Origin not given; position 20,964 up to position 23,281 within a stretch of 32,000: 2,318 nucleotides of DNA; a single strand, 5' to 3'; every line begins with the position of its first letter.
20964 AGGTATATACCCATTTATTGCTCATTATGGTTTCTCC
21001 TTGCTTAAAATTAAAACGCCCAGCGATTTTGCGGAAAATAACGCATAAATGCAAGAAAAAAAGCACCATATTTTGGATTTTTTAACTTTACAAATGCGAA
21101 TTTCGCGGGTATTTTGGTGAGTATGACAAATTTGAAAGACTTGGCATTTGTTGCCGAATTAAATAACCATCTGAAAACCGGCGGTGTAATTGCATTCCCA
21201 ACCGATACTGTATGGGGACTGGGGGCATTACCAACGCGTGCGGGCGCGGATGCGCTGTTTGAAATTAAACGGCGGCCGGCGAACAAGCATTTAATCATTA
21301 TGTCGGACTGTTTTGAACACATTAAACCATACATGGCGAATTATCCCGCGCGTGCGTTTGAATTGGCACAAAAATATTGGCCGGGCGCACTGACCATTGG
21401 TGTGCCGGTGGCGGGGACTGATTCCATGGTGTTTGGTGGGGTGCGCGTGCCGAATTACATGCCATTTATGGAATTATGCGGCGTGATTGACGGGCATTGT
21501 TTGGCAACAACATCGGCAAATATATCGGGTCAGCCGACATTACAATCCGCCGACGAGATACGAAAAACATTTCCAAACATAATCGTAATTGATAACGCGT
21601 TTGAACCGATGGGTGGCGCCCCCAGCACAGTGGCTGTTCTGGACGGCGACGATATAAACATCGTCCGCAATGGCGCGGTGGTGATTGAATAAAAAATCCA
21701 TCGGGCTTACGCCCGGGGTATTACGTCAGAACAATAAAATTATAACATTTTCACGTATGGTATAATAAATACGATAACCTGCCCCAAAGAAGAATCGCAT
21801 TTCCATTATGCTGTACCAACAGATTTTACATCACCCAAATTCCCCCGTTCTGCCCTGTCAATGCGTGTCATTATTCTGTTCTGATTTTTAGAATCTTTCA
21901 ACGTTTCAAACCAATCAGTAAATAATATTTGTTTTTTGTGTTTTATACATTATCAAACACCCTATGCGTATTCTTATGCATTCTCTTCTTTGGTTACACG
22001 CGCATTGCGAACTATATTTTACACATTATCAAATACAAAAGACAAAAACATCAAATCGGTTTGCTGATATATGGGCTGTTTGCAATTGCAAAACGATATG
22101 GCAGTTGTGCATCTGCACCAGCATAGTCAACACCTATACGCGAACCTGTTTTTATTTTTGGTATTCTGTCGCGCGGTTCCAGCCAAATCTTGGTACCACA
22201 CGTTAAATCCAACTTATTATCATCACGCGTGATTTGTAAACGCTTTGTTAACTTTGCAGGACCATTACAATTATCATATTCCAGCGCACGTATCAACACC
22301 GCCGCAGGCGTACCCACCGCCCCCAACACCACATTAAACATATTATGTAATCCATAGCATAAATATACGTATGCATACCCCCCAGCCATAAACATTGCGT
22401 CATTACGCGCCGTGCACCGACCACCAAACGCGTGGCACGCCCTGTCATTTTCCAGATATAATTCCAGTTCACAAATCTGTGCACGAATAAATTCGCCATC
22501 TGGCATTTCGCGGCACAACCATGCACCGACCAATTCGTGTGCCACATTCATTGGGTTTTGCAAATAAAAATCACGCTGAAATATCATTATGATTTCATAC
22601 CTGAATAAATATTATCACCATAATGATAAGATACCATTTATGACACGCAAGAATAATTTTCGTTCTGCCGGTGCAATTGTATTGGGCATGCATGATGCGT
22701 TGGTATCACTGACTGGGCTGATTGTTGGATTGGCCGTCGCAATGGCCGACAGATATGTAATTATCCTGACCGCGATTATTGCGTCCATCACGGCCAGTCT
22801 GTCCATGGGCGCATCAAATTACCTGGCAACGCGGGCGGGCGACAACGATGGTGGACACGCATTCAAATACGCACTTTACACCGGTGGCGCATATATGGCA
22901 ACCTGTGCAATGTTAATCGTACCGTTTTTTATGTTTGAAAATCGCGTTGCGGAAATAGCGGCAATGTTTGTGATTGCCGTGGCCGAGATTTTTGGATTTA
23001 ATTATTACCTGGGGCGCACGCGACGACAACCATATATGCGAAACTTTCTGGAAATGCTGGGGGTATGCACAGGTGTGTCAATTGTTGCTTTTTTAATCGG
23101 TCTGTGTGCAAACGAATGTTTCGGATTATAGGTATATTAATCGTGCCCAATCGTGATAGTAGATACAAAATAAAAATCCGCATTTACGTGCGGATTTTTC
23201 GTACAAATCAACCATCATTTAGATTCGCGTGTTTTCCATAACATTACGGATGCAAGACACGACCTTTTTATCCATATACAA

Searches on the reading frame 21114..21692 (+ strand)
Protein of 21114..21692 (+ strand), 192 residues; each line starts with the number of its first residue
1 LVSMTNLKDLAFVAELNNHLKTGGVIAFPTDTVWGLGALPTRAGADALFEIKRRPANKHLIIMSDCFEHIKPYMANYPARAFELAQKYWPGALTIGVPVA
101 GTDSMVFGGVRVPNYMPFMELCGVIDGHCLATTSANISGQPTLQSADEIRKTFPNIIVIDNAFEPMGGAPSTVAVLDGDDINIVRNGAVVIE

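Call 21: search_protein_families(library=pfam, proteins=[window:21114-21692:+], max_evalue=0.01)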
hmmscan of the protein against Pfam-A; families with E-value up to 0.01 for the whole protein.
window:21114-21692:+ (192 aa): 1 family
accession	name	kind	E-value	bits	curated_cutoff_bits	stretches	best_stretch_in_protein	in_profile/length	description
PF01300.24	Sua5_yciO_yrdC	-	3.9e-35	121.4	25.1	1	20-187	3-178/178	Telomere recombination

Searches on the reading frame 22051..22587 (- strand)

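Call 21: search_protein_families(library=pfam, proteins=[window:22051-22587:-], max_evalue=0.01)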
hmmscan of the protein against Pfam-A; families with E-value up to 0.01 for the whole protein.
window:22051-22587:- (178 aa): 1 family
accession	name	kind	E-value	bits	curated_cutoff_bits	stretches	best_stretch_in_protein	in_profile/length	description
PF02245.21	Pur_DNA_glyco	-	1.4e-46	158.6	27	1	6-172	1-181/181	Methylpurine-DNA glycosylase (MPG)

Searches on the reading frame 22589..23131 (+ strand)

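Call 21: search_protein_families(library=pfam, proteins=[window:22589-23131:+], max_evalue=0.01)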
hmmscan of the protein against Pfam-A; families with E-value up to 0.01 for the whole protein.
window:22589-23131:+ (180 aa): 2 families
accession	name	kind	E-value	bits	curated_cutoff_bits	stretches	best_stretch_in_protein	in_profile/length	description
PF01988.24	VIT1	-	2.9e-11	44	28.1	2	29-83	3-58/214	VIT family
PF13346.12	ABC2_membrane_5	-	0.0025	17.8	25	1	55-167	81-187/205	ABC-2 family transporter protein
